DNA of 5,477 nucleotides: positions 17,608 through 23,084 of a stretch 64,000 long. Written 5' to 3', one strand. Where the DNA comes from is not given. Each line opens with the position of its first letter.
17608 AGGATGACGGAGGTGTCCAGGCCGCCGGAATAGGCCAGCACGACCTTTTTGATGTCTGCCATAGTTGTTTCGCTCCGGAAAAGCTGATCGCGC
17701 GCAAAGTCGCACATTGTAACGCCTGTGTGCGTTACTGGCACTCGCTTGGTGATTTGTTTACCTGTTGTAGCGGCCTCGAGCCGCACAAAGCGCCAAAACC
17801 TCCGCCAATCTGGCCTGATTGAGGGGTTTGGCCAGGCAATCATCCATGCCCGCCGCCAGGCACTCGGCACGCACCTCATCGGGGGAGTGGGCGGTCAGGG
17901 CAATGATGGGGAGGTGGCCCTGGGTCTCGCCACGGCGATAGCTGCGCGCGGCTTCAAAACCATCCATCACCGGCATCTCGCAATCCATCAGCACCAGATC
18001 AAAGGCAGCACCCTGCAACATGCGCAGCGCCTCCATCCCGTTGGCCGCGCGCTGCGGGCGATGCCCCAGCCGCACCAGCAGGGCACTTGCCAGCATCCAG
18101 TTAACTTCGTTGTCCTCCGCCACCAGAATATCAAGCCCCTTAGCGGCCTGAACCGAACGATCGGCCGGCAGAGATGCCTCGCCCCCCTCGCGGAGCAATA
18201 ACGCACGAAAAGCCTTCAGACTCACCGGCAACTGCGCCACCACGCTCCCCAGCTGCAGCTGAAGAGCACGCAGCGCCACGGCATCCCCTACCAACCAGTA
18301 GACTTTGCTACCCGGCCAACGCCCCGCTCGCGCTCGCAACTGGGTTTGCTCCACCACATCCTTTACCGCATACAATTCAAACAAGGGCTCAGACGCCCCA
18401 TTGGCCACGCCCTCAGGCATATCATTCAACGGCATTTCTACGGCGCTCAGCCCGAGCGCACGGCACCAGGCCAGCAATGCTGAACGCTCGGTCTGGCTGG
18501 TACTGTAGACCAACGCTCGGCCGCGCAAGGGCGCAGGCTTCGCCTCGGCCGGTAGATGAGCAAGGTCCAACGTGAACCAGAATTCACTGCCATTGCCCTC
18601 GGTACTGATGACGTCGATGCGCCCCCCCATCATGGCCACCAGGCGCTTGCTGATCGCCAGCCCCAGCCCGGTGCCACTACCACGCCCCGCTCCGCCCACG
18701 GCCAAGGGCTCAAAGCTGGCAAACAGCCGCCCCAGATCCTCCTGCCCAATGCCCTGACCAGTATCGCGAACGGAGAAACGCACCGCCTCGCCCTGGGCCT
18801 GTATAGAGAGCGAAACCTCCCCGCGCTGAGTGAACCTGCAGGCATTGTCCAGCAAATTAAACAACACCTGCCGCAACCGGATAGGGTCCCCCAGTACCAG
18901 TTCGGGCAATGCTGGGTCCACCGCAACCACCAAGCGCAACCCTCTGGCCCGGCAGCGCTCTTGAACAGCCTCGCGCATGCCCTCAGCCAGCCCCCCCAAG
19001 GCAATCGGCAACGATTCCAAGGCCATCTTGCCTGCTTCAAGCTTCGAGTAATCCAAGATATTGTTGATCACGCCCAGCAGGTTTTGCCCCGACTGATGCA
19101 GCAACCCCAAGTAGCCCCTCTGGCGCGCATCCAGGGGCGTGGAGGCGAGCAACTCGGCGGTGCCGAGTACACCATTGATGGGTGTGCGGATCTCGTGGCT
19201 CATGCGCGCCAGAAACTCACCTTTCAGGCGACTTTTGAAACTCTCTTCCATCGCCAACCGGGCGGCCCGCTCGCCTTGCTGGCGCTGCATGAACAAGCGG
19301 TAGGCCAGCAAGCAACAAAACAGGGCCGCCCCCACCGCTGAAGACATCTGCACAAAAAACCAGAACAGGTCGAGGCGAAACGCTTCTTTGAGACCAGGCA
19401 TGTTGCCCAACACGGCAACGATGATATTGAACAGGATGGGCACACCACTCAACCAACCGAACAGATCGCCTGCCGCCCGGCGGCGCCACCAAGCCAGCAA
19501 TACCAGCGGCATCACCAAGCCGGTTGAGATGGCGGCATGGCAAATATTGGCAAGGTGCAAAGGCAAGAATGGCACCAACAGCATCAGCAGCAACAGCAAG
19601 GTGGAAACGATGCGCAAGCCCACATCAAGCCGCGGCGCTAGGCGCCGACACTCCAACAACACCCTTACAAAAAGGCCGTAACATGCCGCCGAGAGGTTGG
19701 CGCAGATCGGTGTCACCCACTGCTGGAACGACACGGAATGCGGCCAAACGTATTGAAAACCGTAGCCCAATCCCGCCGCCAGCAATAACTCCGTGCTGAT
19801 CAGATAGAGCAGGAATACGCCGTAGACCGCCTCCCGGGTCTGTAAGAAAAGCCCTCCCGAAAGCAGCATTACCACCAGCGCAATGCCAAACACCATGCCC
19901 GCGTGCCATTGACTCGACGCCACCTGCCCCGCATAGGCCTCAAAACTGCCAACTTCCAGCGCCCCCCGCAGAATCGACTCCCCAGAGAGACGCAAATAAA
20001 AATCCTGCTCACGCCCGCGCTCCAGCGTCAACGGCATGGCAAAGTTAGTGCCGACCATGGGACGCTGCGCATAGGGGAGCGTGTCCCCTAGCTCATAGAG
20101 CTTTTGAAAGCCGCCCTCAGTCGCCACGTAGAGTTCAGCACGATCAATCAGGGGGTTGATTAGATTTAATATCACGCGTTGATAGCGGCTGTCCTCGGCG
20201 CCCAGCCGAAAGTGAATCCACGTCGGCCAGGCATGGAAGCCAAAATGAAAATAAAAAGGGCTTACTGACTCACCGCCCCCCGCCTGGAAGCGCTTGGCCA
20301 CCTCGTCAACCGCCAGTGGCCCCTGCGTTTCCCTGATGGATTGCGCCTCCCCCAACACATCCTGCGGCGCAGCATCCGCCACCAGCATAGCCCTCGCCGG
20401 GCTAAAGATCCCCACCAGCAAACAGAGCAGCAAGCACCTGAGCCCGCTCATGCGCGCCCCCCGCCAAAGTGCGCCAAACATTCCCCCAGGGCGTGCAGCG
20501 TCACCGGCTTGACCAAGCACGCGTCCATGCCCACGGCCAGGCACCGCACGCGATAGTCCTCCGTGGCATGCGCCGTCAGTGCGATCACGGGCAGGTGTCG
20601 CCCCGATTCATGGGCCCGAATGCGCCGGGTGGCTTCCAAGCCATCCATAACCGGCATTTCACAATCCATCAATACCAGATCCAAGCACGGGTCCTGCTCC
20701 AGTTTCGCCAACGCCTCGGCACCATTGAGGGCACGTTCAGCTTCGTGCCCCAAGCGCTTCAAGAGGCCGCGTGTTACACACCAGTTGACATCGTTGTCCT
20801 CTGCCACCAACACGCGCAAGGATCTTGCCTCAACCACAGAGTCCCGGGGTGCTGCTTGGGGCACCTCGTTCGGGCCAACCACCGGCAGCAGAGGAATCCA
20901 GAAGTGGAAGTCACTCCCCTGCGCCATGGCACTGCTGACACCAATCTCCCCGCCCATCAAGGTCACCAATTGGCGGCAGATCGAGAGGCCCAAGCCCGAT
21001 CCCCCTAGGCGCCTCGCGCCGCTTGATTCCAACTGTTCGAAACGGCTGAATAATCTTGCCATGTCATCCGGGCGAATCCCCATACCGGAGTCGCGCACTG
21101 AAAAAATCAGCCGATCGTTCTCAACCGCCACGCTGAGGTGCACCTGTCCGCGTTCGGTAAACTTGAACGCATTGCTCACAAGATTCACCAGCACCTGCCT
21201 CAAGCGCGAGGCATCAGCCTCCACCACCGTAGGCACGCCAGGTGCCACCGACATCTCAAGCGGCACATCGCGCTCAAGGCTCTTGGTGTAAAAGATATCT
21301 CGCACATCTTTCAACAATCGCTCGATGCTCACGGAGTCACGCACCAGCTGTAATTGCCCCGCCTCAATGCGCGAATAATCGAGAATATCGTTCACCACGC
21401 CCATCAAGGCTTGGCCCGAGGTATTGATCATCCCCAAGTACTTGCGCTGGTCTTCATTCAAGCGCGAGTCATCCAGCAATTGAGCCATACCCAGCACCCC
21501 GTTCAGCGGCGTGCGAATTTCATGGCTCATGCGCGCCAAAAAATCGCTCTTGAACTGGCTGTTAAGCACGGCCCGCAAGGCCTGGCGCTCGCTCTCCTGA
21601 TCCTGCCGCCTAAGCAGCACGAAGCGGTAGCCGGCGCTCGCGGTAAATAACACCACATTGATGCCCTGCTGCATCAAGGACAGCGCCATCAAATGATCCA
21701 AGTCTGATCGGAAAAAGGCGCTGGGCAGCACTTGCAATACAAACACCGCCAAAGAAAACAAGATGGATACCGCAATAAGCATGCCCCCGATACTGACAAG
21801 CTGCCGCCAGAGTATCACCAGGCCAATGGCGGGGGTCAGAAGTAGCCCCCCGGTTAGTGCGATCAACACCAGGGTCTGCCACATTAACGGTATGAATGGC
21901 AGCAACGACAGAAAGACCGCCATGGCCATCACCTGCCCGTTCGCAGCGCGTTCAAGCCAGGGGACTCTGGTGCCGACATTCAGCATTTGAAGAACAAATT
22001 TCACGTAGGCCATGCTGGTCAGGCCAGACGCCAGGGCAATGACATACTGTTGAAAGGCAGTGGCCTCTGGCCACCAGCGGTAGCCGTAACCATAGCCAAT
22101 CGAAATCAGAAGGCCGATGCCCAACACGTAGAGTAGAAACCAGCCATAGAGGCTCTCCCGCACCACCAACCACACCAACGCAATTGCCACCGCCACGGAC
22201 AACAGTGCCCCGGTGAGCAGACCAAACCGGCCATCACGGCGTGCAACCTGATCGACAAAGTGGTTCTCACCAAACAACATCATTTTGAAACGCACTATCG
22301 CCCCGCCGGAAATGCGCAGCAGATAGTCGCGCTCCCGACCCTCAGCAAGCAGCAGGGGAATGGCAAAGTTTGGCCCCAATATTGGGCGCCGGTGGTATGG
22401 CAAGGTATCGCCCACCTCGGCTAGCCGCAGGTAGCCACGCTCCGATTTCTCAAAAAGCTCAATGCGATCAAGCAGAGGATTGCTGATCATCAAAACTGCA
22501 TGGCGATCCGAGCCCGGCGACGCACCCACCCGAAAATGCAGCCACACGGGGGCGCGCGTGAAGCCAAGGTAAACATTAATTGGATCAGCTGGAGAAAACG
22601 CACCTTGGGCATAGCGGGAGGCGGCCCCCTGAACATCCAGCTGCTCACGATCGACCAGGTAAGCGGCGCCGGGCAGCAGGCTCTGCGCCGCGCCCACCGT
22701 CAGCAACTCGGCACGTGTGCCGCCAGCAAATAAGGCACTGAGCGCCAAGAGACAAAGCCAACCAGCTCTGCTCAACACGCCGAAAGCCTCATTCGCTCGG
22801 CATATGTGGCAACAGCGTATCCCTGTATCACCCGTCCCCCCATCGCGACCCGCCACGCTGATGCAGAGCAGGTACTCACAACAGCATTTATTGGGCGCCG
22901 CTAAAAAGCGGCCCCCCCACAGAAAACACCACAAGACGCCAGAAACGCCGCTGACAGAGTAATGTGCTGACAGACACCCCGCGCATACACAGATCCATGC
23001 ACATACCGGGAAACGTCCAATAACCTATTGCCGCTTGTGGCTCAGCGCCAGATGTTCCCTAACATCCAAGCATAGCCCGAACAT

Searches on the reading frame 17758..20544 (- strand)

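Call 80: search_protein_families(library=pfam, proteins=[window:17758-20544:-], max_evalue=0.00001)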
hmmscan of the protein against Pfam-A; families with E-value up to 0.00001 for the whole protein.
window:17758-20544:- (928 aa): 5 families
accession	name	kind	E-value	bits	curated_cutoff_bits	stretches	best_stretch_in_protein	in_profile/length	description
PF02518.31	HATPase_c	-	1e-28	100.4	26.4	1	552-662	1-110/111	Histidine kinase-, DNA gyrase B-, and HSP90-like ATPase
PF00072.30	Response_reg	-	5.3e-23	81.7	30.2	1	806-917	1-110/111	Response regulator receiver domain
PF07696.17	7TMR-DISMED2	-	6.3e-21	75.2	22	1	68-193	5-129/136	7TMR-DISM extracellular 2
PF00512.31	HisKA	-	8.1e-19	67.9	26.9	1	441-505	2-66/66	His Kinase A (phospho-acceptor) domain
PF07695.17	7TMR-DISM_7TM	-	2.7e-18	67.1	29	1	215-415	5-200/205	7TM diverse intracellular signalling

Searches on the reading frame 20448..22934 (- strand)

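Call 80: search_protein_families(library=pfam, proteins=[window:20448-22934:-], max_evalue=0.00001)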
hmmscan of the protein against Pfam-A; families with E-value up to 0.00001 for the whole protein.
window:20448-22934:- (828 aa): 5 families
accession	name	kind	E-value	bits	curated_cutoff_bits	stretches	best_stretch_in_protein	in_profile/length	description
PF02518.31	HATPase_c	-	6.7e-29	101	26.4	1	574-682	2-109/111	Histidine kinase-, DNA gyrase B-, and HSP90-like ATPase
PF00072.30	Response_reg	-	4.2e-24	85.3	30.2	1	708-816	1-106/111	Response regulator receiver domain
PF00512.31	HisKA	-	2.7e-21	75.8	26.9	1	462-526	2-66/66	His Kinase A (phospho-acceptor) domain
PF07696.17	7TMR-DISMED2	-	3.2e-19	69.7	22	1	97-218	12-132/136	7TMR-DISM extracellular 2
PF07695.17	7TMR-DISM_7TM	-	2e-14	54.5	29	1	237-409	5-183/205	7TM diverse intracellular signalling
